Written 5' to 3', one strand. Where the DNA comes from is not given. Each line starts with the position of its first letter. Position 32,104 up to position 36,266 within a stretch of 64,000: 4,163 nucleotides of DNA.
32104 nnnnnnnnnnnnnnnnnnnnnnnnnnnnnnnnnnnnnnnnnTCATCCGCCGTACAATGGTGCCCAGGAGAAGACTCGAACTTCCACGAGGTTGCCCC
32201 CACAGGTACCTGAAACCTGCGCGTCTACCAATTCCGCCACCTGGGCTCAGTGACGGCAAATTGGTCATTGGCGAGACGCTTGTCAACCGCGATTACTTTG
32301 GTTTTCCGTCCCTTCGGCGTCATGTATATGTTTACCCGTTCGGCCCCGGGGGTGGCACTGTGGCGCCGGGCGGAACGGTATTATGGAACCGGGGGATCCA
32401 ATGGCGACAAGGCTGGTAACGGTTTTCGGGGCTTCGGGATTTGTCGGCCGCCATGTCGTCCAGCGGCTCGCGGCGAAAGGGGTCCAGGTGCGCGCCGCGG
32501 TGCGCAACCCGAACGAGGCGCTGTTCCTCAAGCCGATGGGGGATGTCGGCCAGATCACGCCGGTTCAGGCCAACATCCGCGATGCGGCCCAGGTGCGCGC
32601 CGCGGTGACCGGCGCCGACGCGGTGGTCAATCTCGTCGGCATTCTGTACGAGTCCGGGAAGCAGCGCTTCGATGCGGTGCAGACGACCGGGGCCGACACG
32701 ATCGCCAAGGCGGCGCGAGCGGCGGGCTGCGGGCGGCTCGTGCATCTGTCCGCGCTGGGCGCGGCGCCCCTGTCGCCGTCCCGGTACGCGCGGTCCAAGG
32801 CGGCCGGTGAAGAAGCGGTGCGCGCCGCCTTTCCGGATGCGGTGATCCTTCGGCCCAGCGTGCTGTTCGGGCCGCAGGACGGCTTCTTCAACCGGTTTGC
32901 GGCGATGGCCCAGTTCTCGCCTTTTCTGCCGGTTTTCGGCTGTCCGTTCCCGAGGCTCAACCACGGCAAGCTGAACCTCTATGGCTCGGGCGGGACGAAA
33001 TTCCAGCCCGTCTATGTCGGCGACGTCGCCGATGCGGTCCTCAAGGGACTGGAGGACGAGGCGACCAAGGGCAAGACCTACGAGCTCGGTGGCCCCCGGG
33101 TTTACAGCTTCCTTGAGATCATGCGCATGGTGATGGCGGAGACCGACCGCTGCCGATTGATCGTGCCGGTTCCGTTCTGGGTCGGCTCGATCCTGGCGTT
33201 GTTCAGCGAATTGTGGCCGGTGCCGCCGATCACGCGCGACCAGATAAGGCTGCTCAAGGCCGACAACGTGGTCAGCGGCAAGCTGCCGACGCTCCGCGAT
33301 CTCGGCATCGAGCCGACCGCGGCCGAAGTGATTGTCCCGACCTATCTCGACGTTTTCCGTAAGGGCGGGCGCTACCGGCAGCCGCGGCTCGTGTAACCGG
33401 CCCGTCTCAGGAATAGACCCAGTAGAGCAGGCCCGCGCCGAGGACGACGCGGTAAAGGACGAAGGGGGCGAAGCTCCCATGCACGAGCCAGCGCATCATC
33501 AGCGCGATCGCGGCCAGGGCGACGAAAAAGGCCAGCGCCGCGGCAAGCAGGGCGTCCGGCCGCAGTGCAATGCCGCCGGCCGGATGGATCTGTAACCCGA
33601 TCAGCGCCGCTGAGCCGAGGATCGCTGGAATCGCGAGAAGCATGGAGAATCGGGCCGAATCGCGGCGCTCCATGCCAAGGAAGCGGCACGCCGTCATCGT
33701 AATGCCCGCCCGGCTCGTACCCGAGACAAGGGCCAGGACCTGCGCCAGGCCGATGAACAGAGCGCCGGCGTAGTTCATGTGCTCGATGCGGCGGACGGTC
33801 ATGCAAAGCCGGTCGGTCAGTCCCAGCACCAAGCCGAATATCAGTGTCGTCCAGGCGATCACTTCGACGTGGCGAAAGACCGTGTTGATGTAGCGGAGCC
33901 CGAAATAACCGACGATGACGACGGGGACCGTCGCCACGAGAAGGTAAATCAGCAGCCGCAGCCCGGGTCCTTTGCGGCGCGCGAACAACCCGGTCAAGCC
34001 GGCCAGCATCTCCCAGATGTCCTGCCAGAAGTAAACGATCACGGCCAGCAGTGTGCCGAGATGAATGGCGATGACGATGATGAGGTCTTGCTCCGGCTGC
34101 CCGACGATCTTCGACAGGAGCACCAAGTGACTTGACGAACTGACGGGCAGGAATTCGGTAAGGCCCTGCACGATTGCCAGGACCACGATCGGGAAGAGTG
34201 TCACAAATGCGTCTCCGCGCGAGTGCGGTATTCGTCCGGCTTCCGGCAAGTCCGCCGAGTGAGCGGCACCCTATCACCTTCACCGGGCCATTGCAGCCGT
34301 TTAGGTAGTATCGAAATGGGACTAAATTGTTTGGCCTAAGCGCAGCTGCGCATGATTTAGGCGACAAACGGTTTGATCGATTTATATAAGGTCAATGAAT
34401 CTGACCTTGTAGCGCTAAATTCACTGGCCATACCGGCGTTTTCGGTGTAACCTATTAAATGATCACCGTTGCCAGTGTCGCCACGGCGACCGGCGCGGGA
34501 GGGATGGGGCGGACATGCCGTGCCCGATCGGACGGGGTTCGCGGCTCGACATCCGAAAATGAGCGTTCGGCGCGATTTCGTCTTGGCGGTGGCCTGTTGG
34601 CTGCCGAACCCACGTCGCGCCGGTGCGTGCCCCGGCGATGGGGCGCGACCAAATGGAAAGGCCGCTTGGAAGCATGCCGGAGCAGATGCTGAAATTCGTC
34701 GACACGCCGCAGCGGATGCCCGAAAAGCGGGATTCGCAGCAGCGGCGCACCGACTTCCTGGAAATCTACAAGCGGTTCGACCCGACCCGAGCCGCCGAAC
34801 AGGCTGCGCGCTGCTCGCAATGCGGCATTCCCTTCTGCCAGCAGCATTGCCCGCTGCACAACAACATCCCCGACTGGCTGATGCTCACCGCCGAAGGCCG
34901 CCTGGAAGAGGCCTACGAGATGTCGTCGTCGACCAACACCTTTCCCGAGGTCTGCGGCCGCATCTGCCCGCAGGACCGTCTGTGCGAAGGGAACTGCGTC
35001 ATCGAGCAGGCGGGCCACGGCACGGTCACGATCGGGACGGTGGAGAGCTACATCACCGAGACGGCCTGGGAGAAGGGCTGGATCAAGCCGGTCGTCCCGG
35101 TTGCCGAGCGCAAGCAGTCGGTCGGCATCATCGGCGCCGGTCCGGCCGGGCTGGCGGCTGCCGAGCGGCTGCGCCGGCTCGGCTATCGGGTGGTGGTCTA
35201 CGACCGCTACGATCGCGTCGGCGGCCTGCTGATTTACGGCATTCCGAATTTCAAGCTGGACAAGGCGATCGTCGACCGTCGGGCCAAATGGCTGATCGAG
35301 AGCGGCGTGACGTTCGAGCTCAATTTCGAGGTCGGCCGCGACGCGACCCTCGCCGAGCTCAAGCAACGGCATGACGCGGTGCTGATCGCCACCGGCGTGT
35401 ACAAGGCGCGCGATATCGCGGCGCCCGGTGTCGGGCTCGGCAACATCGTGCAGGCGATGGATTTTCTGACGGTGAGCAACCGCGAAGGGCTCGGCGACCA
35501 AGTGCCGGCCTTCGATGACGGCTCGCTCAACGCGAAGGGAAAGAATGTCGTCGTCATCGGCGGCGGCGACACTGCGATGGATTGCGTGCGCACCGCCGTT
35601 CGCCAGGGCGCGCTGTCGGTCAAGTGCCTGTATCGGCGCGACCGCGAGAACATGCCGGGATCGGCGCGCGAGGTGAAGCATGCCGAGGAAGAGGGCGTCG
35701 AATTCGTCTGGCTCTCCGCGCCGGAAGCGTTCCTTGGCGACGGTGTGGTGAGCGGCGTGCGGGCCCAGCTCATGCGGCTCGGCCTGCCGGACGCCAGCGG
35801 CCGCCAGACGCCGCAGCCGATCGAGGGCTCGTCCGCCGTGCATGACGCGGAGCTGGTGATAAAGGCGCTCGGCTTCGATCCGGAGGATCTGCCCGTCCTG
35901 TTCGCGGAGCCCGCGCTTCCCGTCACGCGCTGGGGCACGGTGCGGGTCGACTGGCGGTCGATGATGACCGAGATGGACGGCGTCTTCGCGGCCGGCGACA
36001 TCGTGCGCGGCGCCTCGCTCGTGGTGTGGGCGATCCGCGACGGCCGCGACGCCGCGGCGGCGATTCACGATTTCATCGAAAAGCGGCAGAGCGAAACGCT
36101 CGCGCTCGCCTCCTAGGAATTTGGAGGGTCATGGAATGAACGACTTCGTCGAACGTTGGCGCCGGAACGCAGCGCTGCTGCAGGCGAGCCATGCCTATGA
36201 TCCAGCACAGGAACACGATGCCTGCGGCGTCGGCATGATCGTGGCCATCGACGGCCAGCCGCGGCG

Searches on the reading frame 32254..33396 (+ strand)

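Call 24: search_protein_families(library=pfam, proteins=[window:32254-33396:+], max_evalue=0.001)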
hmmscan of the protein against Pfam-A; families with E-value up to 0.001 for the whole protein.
window:32254-33396:+ (380 aa): 9 families
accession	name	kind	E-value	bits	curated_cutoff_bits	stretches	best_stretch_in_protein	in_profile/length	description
PF01370.27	Epimerase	-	3.6e-22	79.4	20.9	1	55-279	1-240/240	NAD dependent epimerase/dehydratase family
PF13460.12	NAD_binding_10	-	3.8e-22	79.5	27.2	1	59-204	1-146/184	NAD(P)H-binding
PF04321.23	RmlD_sub_bind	-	1.1e-14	54.7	27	2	55-166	3-100/287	RmlD substrate binding domain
PF01073.25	3Beta_HSD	-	6.5e-14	52.1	22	1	57-170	2-119/280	3-beta hydroxysteroid dehydrogenase/isomerase family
PF05368.20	NmrA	-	3.5e-11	43.7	27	1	53-169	3-109/298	NmrA-like family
PF07993.18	NAD_binding_4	-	5.1e-06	26.3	20.1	0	175-218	174-222/258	Male sterility protein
PF00106.31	adh_short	-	1.1e-05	25.5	26.6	1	55-132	3-82/195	short chain dehydrogenase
PF16363.11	GDP_Man_Dehyd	-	0.0001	22.3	27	1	57-128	2-83/332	GDP-mannose 4,6 dehydratase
PF03435.24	Sacchrp_dh_NADP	-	0.00019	22.2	25.1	1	55-131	1-79/129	Saccharopine dehydrogenase NADP binding domain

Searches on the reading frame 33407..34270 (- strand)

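Call 24: search_protein_families(library=pfam, proteins=[window:33407-34270:-], max_evalue=0.001)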
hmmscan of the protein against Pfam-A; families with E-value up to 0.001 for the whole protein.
window:33407-34270:- (287 aa): 1 family
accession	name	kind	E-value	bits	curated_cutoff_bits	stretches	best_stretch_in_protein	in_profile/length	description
PF02673.24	BacA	-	6.2e-70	236.3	33.4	1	29-279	2-256/257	Bacitracin resistance protein BacA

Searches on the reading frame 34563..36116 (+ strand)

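Call 24: search_protein_families(library=pfam, proteins=[window:34563-36116:+], max_evalue=0.001)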
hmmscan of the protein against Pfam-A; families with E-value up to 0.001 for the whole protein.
window:34563-36116:+ (517 aa): 14 families
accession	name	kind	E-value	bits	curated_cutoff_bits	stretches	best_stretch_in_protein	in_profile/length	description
PF14691.11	Fer4_20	-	3.2e-37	127.2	25.8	1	62-172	2-112/113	Dihydroprymidine dehydrogenase domain II, 4Fe-4S cluster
PF07992.20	Pyr_redox_2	-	1.5e-28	100.5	26.1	1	187-494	3-291/291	Pyridine nucleotide-disulphide oxidoreductase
PF00070.33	Pyr_redox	-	1.1e-10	42.3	22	1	328-401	1-79/82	Pyridine nucleotide-disulphide oxidoreductase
PF13450.12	NAD_binding_8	-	5.5e-10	39.8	21.9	1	189-223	1-35/68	NAD(P)-binding Rossmann-like domain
PF13738.12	Pyr_redox_3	-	6.4e-09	35.9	30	0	189-216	2-30/305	Pyridine nucleotide-disulphide oxidoreductase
PF01262.27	AlaDh_PNT_C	-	1.1e-06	28.7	23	0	185-215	29-59/214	Alanine dehydrogenase/PNT, C-terminal domain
PF01593.30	Amino_oxidase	-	9e-06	25.7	19.8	1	195-222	2-29/443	Flavin containing amine oxidoreductase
PF02826.25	2-Hacid_dh_C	-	9.1e-06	25.6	25.1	1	179-218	31-70/178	D-isomer specific 2-hydroxyacid dehydrogenase, NAD binding domain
PF12831.13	FAD_oxidored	-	2.1e-05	24.5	27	1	187-226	2-41/416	FAD dependent oxidoreductase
PF03486.20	HI0933_like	-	2.1e-05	24.5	50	1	187-220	3-36/244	HI0933-like protein Rossmann domain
PF01494.25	FAD_binding_3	-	3.3e-05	23.7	22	1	186-217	3-34/349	FAD binding domain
PF13241.12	NAD_binding_7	-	0.0002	22.3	22.1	0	322-350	3-31/104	Putative NAD(P)-binding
PF01266.30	DAO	-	0.00046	20.3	27.9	1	187-220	2-35/353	FAD dependent oxidoreductase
PF01946.23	Thi4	-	0.00063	19.5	26.2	0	186-252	19-85/235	Thi4 family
